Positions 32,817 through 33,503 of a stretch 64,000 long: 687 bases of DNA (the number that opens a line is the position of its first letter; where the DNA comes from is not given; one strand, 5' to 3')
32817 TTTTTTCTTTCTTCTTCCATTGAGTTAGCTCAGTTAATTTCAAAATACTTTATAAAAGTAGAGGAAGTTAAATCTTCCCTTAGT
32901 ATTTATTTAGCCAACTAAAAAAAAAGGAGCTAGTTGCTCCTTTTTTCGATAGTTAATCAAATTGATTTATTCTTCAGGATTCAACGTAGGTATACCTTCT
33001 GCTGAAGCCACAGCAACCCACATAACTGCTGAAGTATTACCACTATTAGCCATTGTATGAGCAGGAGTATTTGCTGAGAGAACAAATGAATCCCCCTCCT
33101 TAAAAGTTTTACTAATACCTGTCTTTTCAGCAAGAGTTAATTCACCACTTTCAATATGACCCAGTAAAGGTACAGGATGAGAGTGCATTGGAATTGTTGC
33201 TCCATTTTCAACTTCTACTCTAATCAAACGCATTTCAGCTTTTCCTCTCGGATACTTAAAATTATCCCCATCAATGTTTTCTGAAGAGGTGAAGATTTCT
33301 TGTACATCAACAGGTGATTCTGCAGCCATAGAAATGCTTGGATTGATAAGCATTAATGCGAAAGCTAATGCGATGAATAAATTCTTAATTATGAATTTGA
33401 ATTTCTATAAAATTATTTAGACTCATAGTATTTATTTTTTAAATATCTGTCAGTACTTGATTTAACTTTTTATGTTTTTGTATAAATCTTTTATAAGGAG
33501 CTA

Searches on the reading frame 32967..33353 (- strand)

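Call 3: search_protein_families(library=pfam, proteins=[window:32967-33353:-])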
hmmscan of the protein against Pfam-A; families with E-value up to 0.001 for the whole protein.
window:32967-33353:- (128 aa): 3 families
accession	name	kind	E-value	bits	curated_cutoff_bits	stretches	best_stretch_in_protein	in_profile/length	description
PF07883.17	Cupin_2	-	1.4e-09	38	27.2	1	45-114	2-68/70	Cupin domain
PF00190.28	Cupin_1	-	4.9e-06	26.6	22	1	37-118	29-116/151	Cupin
PF05899.18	Cupin_3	-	0.00028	21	23.5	1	66-100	30-64/74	EutQ-like cupin domain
